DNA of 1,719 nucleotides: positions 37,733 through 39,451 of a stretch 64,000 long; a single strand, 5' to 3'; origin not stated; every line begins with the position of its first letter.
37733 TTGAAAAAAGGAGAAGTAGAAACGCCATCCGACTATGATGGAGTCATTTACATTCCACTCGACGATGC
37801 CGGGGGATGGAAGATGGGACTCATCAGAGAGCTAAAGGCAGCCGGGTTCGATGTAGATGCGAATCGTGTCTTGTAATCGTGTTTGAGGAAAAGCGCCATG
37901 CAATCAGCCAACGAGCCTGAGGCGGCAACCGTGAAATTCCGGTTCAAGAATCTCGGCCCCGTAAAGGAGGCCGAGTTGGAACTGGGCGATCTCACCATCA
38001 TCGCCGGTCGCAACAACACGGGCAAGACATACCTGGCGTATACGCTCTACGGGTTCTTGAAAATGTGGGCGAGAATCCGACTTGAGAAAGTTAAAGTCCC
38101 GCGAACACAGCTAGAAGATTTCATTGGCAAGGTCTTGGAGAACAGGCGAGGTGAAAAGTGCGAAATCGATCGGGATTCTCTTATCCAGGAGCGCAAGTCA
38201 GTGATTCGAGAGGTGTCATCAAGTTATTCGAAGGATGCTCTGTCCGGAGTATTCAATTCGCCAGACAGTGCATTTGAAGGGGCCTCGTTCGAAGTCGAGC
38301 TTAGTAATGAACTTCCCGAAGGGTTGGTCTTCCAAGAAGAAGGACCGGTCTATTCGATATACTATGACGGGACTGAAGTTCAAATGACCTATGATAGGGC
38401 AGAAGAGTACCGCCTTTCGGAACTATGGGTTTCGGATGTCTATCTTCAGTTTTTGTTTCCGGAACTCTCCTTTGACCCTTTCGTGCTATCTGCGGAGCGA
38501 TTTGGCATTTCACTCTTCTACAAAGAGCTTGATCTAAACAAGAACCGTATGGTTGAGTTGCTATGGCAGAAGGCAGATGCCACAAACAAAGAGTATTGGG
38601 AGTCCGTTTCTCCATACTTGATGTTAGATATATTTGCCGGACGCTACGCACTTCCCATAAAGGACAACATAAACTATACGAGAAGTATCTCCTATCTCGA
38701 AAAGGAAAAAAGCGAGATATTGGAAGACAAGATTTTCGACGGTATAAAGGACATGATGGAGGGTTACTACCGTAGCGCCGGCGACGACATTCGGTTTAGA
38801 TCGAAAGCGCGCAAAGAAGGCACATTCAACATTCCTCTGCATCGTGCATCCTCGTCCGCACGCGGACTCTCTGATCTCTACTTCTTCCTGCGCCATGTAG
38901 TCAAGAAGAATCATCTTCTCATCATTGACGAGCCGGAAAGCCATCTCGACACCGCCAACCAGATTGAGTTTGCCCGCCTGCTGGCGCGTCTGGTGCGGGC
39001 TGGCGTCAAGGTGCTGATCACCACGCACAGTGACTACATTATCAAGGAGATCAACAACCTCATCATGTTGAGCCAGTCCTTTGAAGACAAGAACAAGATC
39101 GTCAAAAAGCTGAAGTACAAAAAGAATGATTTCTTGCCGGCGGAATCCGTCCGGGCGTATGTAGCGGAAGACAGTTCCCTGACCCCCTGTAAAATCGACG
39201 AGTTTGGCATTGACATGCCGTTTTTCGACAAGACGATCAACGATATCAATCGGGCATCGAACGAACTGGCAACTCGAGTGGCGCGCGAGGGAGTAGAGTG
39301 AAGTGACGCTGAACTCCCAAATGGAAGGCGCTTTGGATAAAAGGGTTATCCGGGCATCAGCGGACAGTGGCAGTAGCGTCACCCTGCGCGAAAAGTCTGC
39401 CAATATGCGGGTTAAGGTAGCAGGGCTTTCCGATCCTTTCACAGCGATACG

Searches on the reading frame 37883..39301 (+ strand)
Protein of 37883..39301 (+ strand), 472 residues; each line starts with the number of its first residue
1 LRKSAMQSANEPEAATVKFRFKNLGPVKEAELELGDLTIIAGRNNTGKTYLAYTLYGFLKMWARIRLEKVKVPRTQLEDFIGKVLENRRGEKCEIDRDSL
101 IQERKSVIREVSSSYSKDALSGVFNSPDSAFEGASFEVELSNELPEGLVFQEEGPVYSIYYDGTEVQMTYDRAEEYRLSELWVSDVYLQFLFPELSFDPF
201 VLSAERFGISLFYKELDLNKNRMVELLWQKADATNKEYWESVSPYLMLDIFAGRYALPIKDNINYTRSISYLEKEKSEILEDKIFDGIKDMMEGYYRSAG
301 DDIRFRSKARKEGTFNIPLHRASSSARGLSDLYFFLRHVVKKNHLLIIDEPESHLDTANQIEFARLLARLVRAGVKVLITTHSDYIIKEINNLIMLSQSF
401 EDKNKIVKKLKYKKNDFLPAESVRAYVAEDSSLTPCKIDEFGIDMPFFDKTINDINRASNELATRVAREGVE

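Call 3: search_protein_families(library=pfam, proteins=[window:37883-39301:+], max_evalue=0.1)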
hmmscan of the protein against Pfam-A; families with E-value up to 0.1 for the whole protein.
window:37883-39301:+ (472 aa): 7 families
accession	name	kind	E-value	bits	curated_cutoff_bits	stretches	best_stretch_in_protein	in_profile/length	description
PF13175.12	AAA_15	-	2.4e-22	80.5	32.1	1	20-387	7-374/374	AAA ATPase domain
PF13304.12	AAA_21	-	3.1e-13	50.9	27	1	233-387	144-303/304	AAA domain, putative AbiEii toxin, Type IV TA system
PF02463.25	SMC_N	-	9.3e-05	22.4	40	1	338-398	154-213/220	RecF/RecN/SMC N terminal domain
PF00005.33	ABC_tran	-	0.01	16.8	25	0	31-74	7-51/137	ABC transporter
PF00075.30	RNase_H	-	0.02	15.5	25.8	1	340-408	25-97/141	RNase H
PF13514.12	AAA_27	-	0.033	14.2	22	1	20-121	7-108/206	AAA domain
PF20720.3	nSTAND3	-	0.056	13.6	27.2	0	357-413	85-141/155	Novel STAND NTPase 3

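Call 4: search_protein_families(library=padloc, proteins=[window:37883-39301:+], max_evalue=0.1)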
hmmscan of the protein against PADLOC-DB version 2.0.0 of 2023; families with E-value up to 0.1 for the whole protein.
window:37883-39301:+ (472 aa): 106 families (the best 25 are shown)
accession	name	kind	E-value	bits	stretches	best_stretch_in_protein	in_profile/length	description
PDLC04033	PD-T4-4_A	-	1.8e-109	365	1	18-463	2-455/460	-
PDLC04664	PDC-M47A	-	1.7e-90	302.2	1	18-462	2-456/461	-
PDLC04032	PD-T4-4_A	-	2.6e-74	248.9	2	186-466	185-469/474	-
PDLC02979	AriA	-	2e-24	85.1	1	18-387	5-373/373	-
PDLC03878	NsnB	-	5.5e-23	80.3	1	20-456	6-340/345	-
PDLC02980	AriA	-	2.7e-17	61.7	1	37-387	1-303/304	-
PDLC04214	HEC-02A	-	4.5e-15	53.8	2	284-399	181-291/338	-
PDLC04213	HEC-02A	-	1.4e-13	49.1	2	273-392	165-281/337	-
PDLC02914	ATPase-Toprim_I-B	-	8.7e-13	46.2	2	336-398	196-261/443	-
PDLC04135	mad3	-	2.2e-11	41.9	1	338-417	281-358/374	mads_3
PDLC00265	PtuA1|PtuA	-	3.1e-11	41.1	1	312-414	295-402/479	AAA ATPase domain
PDLC04710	PDC-M56A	-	1e-10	39.2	2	18-52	3-37/382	-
PDLC02358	Old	-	2.6e-10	37.8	2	341-419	283-363/578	Old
PDLC02915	ATPase-Toprim_I-B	-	3.4e-10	37.4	2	342-411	255-327/623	-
PDLC04146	HEC-02B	-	5e-10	36.9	2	342-406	238-301/344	-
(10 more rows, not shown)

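Call 5: search_protein_families(library=ncbifam, proteins=[window:37883-39301:+], max_evalue=0.1)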
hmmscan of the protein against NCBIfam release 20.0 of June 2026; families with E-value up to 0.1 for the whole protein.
window:37883-39301:+ (472 aa): 79 families (the best 25 are shown)
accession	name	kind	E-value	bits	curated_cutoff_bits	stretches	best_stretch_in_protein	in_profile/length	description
TIGR02673.1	FtsE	equivalog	5.4e-08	32.8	264.85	1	337-393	150-206/214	cell division ATP-binding protein FtsE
NF040873.1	AztA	equivalog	7.6e-08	32.1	220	1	335-395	130-190/191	zinc ABC transporter ATP-binding protein AztA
TIGR01189.1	ccmA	equivalog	1.5e-07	31.3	131.6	1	337-393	140-196/198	heme ABC exporter ATP-binding protein CcmA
TIGR03608.1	L_ocin_972_ABC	subfamily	1.9e-07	30.8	254.85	1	337-396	147-206/206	putative bacteriocin export ABC transporter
TIGR01166.1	cbiO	subfamily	2.7e-07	30.2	211.8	1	339-383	142-186/190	cobalt ABC transporter, ATP-binding protein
NF002981.0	PRK03695.1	equivalog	3.2e-07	29.9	281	1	341-383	154-196/253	vitamin B12 ABC transporter ATP-binding protein BtuD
TIGR02857.1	CydD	equivalog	4.6e-07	29.2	435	1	337-396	471-529/529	thiol reductant ABC exporter subunit CydD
NF010068.0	PRK13548.1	equivalog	4.9e-07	29.1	261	1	339-382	158-201/261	heme ABC transporter ATP-binding protein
NF000355.4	ribo_prot_ABC_F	equivalog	9.6e-07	28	380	1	335-394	440-496/499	ribosomal protection-like ABC-F family protein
NF010061.0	PRK13538.1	equivalog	1.6e-06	27.7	195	1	337-388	146-197/211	cytochrome c biogenesis heme-transporting ATPase CcmA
TIGR03873.1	F420-0_ABC_ATP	hypoth_equivalog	2.3e-06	27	372.4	1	337-397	150-211/256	putative F420-0 ABC transporter ATP-binding protein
TIGR01842.1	type_I_sec_PrtD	subfamily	3.6e-06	25.8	510.15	1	339-398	469-528/544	type I secretion system permease/ATPase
TIGR03375.1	type_I_sec_LssB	subfamily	2.4e-05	22.8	693.1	1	337-398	616-676/696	type I secretion system permease/ATPase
TIGR02211.1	LolD_lipo_ex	equivalog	2.5e-05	23.9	307.75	1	337-398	154-216/221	lipoprotein-releasing ABC transporter ATP-binding protein LolD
TIGR02868.1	CydC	equivalog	3e-05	22.9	329.05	1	337-382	484-528/530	thiol reductant ABC exporter subunit CydC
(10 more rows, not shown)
